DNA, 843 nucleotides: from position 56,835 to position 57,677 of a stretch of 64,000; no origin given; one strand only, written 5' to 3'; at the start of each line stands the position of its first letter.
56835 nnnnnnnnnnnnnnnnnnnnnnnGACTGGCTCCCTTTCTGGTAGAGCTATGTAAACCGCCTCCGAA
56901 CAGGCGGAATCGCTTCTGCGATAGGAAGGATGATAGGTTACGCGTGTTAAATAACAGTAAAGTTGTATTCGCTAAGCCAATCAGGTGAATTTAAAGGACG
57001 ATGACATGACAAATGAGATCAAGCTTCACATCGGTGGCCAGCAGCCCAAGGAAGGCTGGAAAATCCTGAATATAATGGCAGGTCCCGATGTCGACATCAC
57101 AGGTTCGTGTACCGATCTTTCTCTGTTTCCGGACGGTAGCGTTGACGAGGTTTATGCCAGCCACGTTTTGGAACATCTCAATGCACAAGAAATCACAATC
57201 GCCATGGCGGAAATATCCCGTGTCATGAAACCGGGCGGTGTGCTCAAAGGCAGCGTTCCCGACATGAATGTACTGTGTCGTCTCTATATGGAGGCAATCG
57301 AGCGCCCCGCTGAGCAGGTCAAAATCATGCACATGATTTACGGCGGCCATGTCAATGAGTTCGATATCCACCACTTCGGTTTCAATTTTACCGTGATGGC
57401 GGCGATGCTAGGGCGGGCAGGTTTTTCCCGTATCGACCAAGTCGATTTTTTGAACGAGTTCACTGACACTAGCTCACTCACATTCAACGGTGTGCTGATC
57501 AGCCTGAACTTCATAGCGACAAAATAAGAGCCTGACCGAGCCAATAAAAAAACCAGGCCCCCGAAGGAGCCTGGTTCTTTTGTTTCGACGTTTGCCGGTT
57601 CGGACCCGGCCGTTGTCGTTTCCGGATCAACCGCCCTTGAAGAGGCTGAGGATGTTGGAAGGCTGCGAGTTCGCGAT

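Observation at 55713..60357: Candidate flagellin-modification locus: tandem flagellins with an embedded small SAM-MTase and an adjacent FkbM methyltransferase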

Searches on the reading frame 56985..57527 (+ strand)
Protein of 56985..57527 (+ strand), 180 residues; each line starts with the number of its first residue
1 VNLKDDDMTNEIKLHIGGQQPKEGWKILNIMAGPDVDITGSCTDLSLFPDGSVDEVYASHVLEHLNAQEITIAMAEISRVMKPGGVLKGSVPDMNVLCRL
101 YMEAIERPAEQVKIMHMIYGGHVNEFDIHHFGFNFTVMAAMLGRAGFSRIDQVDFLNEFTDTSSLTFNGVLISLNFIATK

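Call 4: search_protein_families(library=pfam, proteins=[window:56985-57527:+], max_evalue=0.01)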
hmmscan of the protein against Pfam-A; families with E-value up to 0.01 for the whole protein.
window:56985-57527:+ (180 aa): 4 families
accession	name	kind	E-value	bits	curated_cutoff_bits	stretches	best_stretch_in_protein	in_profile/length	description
PF08241.18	Methyltransf_11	-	9.3e-10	39.5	21.2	1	38-87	47-93/95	Methyltransferase domain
PF13649.12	Methyltransf_25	-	1.5e-06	29.2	27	1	39-85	52-97/97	Methyltransferase domain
PF08242.18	Methyltransf_12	-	6.5e-05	24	30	1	41-87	54-98/98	Methyltransferase domain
PF13489.12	Methyltransf_23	-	9.2e-05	22.7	27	1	47-131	76-150/164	Methyltransferase domain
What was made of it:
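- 57006..57527 (+): 173-aa SAM-dependent methyltransferase (small MT). Motifs: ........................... Methyltransf_11 39.5 bits (call 4).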

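Call 5: search_protein_families(library=ncbifam, proteins=[window:56985-57527:+], max_evalue=0.01)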
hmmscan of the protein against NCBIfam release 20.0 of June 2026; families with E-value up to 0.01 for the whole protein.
window:56985-57527:+ (180 aa): 7 families
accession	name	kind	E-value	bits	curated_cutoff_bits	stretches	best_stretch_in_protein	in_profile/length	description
NF045649.1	2X_seleno_MduS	exception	9.7e-05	21.5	380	1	47-91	104-149/338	methyltransferase domain-containing selenoprotein MduS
NF041255.1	mycofact_MftM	equivalog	0.00056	19.3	200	1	48-81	200-233/289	mycofactocin oligosaccharide methyltransferase MftM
NF043040.1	corrin_prot_MT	hypoth_equivalog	0.0009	18.7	180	1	46-87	103-145/216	corrinoid protein-associated methyltransferase CpaM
NF001241.0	PRK00216.1-2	equivalog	0.0014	18.3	327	1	40-107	101-168/231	demethylmenaquinone methyltransferase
NF041537.1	ArsM_AhpD_UU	exception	0.0015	17.4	510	1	42-172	136-244/345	arsenite methyltransferase/AhpD domain selenoprotein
NF052510.1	methyltran_MpqE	exception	0.0065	15.9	335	0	43-101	107-166/234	methyl-plastoquinone biosynthesis methyltransferase MpqE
TIGR01934.1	MenG_MenH_UbiE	subfamily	0.0088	15.4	158.35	0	39-87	94-139/223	ubiquinone/menaquinone biosynthesis methyltransferase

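Call 33: find_homologous_proteins(query=window:57006-57527:+)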
Query window:57006-57527:+ (173 aa): 344 proteins with E <= 0.001 among 421 candidates; the best 120 are listed.
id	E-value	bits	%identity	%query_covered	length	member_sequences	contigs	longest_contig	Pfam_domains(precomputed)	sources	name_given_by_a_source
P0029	4.0e-111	386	100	100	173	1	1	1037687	PF13649.13,PF08241.19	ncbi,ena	-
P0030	4.8e-69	249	62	100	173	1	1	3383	PF13649.13,PF08241.19,PF08242.19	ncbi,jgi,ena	jgi:predicted SAM-dependent methyltransferase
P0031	5.7e-66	239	64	100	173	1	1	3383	PF13649.13,PF08241.19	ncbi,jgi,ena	jgi:predicted SAM-dependent methyltransferase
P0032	1.8e-65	238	61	100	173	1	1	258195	PF08241.19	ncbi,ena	-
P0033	6.8e-64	232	61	100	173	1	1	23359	PF13649.13,PF08241.19,PF08242.19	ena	-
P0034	2.5e-58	214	54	100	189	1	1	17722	PF08241.19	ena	-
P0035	1.3e-56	209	56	100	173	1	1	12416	PF08241.19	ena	-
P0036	1.5e-55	205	57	98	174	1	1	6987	PF13489.13,PF13649.13,PF08241.19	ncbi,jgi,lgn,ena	jgi:predicted SAM-dependent methyltransferase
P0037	4.9e-50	187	52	98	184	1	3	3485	PF08241.19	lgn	-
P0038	2.3e-47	179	51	98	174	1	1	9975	PF08241.19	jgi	jgi:predicted SAM-dependent methyltransferase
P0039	4.9e-46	174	50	98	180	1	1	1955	PF08241.19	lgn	-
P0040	1.5e-45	173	49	98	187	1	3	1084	PF08241.19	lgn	-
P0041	1.7e-45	173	50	100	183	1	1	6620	PF01209.25,PF08241.19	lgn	-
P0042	6.3e-45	171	51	98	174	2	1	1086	PF13489.13,PF13649.13,PF08241.19,PF08242.19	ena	-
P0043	7.0e-45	171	50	98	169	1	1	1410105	PF13489.13,PF13649.13,PF08241.19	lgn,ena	-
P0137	9.0e-39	151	47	98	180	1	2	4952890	PF13489.13,PF13649.13,PF08241.19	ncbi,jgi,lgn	jgi:predicted SAM-dependent methyltransferase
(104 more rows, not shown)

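Call 34: search_solved_structures(query=window:57006-57527:+, max_evalue=1)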
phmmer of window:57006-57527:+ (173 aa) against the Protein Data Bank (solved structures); distinct sequences matched with E-value up to 1: 8.
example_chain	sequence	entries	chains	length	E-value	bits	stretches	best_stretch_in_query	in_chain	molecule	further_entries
3mgg_A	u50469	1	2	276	0.028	17.2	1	41-81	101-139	Methyltransferase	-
5wp5_A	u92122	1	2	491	0.04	16.7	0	36-80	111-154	Phosphomethylethanolamine N-methyltransferase 2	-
2p8j_A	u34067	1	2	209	0.11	15.3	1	41-79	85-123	S-adenosylmethionine-dependent methyltransferase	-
6uv6_A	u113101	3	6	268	0.12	15.1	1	41-81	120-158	D-glucose O-methyltransferase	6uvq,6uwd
4pne_A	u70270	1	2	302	0.19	14.5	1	33-80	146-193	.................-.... protein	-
8ys9_A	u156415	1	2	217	0.31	13.8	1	41-80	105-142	Phosphatidylethanolamine N-methyltransferase/phosphatidyl-N-methylethanolamine N-methyltra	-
6uak_A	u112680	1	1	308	0.64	12.8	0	41-91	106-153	SAM dependent methyltransferase LahSB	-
3bus_A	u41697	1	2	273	0.9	12.3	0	37-80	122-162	Methyltransferase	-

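Call 44: find_encoding_contigs(protein=P0032, flank=10000, max_places=2)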
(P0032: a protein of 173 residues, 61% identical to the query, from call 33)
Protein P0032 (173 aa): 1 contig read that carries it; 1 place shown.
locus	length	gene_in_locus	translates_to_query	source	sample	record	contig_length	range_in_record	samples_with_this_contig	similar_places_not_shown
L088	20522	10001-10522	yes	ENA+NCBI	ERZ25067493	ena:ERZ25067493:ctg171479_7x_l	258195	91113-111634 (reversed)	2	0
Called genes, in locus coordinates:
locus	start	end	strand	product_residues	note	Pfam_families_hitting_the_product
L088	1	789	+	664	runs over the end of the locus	PF00432:Prenyltrans (faint), PF09492:Pec_lyase (faint), PF13249:SQHop_cyclase_N, PF13243:SQHop_cyclase_C, PF13249:SQHop_cyclase_N (weak)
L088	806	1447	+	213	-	PF01048:PNP_UDP_1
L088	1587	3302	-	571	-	PF13424:TPR_12 (faint), PF07719:TPR_2 (faint), PF13428:TPR_14 (faint), PF13181:TPR_8 (faint), PF00515:TPR_1 (faint), PF13414:TPR_11 (faint), PF13432:TPR_16 (weak), PF14559:TPR_19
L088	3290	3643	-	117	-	-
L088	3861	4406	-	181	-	PF07813:LTXXQ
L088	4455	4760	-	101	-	-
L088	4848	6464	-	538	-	PF00890:FAD_binding_2 (weak), PF01266:DAO (weak), PF01946:Thi4 (weak), PF03486:HI0933_like (weak), PF05834:Lycopene_cycl (weak), PF13450:NAD_binding_8, PF21162:ETFQO_UQ-bd, PF05187:Fer4_ETF_QO, +4 more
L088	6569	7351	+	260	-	PF03167:UDG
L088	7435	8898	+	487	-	PF01464:SLT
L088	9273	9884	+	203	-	PF00959:Phage_lysozyme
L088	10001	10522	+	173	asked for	PF08241:Methyltransf_11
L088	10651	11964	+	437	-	PF01555:N6_N4_Mtase, PF13847:Methyltransf_31 (faint)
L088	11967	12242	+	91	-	-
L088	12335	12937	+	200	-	-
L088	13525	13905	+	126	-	PF09722:Xre_MbcA_ParS_C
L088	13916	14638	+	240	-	PF08808:RES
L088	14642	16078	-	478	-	PF01523:PmbA_TldD_1st, PF19290:PmbA_TldD_2nd, PF19289:PmbA_TldD_3rd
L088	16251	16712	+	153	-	PF01844:HNH, PF14279:HNH_5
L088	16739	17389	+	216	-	PF01863:YgjP-like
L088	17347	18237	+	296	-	PF12146:Hydrolase_4, PF00561:Abhydrolase_1 (weak)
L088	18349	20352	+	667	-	PF00912:Transgly, PF00905:Transpeptidase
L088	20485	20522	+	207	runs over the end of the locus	PF03167:UDG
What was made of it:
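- The small MT of another relative lies in a non-flagellar, phage-like context (L088, call 44).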

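Call 46: find_encoding_contigs(protein=P0033, flank=10000, max_places=2)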
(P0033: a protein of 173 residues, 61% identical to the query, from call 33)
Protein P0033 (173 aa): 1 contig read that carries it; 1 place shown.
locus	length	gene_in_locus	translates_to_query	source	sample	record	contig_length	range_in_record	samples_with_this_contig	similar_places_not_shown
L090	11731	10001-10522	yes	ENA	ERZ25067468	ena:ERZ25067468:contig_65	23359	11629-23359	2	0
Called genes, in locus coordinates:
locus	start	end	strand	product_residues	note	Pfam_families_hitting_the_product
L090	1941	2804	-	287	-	-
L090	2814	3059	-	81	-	PF13603:tRNA-synt_1_2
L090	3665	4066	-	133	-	PF00133:tRNA-synt_1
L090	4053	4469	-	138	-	PF12100:DUF3576 (weak)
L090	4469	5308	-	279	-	PF00892:EamA (weak)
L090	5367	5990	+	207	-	PF01168:Ala_racemase_N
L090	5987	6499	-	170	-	PF03734:YkuD (weak)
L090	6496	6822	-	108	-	-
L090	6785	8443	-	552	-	PF00149:Metallophos, PF02872:5_nucleotid_C (weak)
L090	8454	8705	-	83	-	-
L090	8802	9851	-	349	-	PF00669:Flagellin_N, PF00700:Flagellin_C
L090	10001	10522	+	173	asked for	PF08241:Methyltransf_11, PF08242:Methyltransf_12 (faint), PF13649:Methyltransf_25 (weak)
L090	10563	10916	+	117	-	-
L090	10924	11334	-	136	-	-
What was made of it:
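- L090 has flagellin / MT / that gene (call 46). L090 appears to have lost the FkbM gene (call 46).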

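Call 62: find_encoding_contigs(protein=P0137, flank=8000, max_places=2)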
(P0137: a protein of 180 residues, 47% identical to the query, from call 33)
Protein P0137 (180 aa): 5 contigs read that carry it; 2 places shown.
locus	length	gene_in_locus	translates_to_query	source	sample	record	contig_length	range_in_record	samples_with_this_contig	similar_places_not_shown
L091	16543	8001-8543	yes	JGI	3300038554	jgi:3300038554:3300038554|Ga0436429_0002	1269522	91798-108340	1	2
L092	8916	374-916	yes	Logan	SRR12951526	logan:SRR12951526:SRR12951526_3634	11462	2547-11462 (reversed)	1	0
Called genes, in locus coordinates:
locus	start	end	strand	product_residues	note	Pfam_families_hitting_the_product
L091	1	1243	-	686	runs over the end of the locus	PF00990:GGDEF, PF00563:EAL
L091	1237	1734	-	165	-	PF07963:N_methyl (faint), PF12019:GspH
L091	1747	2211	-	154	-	PF16732:ComP_DUS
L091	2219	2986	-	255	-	PF07317:PilZN, PF07238:PilZ (weak)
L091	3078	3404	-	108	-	PF05400:FliT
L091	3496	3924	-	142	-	PF02561:FliS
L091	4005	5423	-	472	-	PF02465:FliD_N, PF07196:Flagellin_IN, PF07195:FliD_C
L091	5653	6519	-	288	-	PF00669:Flagellin_N, PF00700:Flagellin_C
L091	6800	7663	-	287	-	PF00669:Flagellin_N, PF00700:Flagellin_C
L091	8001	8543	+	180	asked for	PF13489:Methyltransf_23 (weak), PF08241:Methyltransf_11, PF13649:Methyltransf_25 (weak)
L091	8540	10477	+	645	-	PF00515:TPR_1 (faint), PF07719:TPR_2 (faint), PF13176:TPR_7 (faint), PF13424:TPR_12 (faint), PF13428:TPR_14 (faint), PF13432:TPR_16, PF23914:TPR_CcmH_CycH (faint), PF13844:Glyco_transf_41, +5 more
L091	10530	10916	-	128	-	PF04892:VanZ-LLP1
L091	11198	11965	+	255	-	PF01975:SurE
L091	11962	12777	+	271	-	PF01135:PCMT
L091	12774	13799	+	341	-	PF01476:LysM, PF01551:Peptidase_M23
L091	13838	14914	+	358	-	PF00140:Sigma70_r1_2, PF04542:Sigma70_r2, PF04539:Sigma70_r3, PF04545:Sigma70_r4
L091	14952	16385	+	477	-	PF05958:tRNA_U5-meth_tr, PF13649:Methyltransf_25 (weak), PF13847:Methyltransf_31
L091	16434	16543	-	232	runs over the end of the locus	PF01027:Bax1-I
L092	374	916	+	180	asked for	PF13489:Methyltransf_23 (weak), PF08241:Methyltransf_11, PF13649:Methyltransf_25 (weak)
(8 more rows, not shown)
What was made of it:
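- L091 has fliT-fliS-fliD-flagellin-flagellin divergent from a small MT (47% identity) that overlaps a TPR-GT41 gene (call 62).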

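Call 63: find_encoding_contigs(protein=P0043, flank=8000, max_places=2)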
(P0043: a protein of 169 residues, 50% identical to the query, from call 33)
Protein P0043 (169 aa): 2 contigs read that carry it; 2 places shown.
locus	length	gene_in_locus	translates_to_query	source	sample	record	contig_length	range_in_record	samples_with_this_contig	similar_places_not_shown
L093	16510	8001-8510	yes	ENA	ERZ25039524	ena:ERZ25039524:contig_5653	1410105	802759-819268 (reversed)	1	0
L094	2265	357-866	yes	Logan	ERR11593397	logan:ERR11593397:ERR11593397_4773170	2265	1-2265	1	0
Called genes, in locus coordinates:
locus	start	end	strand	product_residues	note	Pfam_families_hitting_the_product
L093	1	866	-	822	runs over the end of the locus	PF13432:TPR_16, PF13424:TPR_12 (weak), PF13432:TPR_16 (weak), PF14559:TPR_19 (weak), PF13424:TPR_12, PF00515:TPR_1, PF07719:TPR_2 (weak), PF13844:Glyco_transf_41, +15 more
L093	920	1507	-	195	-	-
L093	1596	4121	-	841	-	PF00515:TPR_1 (faint), PF07719:TPR_2 (faint), PF13181:TPR_8 (faint), PF13424:TPR_12 (faint), PF13428:TPR_14 (faint), PF14559:TPR_19 (faint), PF13432:TPR_16 (weak), PF13844:Glyco_transf_41, +4 more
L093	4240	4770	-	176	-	PF05658:YadA_head (faint), PF05662:YadA_stalk, PF03895:YadA_anchor (weak)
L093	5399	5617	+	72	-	-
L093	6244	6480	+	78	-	-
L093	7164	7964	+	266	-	-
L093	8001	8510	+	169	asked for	PF13489:Methyltransf_23, PF08241:Methyltransf_11, PF13649:Methyltransf_25 (weak)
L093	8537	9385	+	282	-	PF05050:Methyltransf_21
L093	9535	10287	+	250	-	PF05050:Methyltransf_21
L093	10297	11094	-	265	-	-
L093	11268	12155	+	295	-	-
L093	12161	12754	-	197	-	PF03413:PepSY (faint)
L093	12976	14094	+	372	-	PF00144:Beta-lactamase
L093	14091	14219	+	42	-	-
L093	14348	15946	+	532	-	PF00496:SBP_bac_5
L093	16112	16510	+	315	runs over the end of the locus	PF19300:BPD_transp_1_N, PF00528:BPD_transp_1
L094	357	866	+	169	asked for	PF13489:Methyltransf_23, PF08241:Methyltransf_11, PF13649:Methyltransf_25 (weak)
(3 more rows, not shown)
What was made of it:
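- L093 has a small MT, two FkbM genes and GT41 genes (call 63). L093 links these families with YadA-like adhesin fragments (call 63).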

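Call 69: search_protein_families(library=pfam, proteins=[L090:10924-11334:-, L090:10563-10916:+], max_evalue=1)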
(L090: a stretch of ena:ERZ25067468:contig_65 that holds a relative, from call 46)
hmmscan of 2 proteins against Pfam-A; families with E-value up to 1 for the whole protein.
L090:10924-11334:- (136 aa): 3 families
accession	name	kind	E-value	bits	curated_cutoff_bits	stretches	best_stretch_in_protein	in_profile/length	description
PF03646.20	FlaG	-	0.0049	17.4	23.8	1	43-77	54-88/101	FlaG protein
PF25354.1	Ig_NUP210_16th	-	0.081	12.9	27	1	42-79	39-72/72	NUP210-like, Ig-like domain 16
PF16148.10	DUF4856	-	0.19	11.1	22.3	1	56-110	43-98/358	Domain of unknown function (DUF4856)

L090:10563-10916:+ (117 aa): 2 families
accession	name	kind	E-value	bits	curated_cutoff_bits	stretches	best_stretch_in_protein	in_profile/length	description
PF08139.17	LPAM_1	-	0.005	17.6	20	1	1-17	1-17/18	Prokaryotic membrane lipoprotein lipid attachment site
PF14172.12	DUF4309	-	0.042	14.2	25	1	31-68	16-52/133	Domain of unknown function (DUF4309)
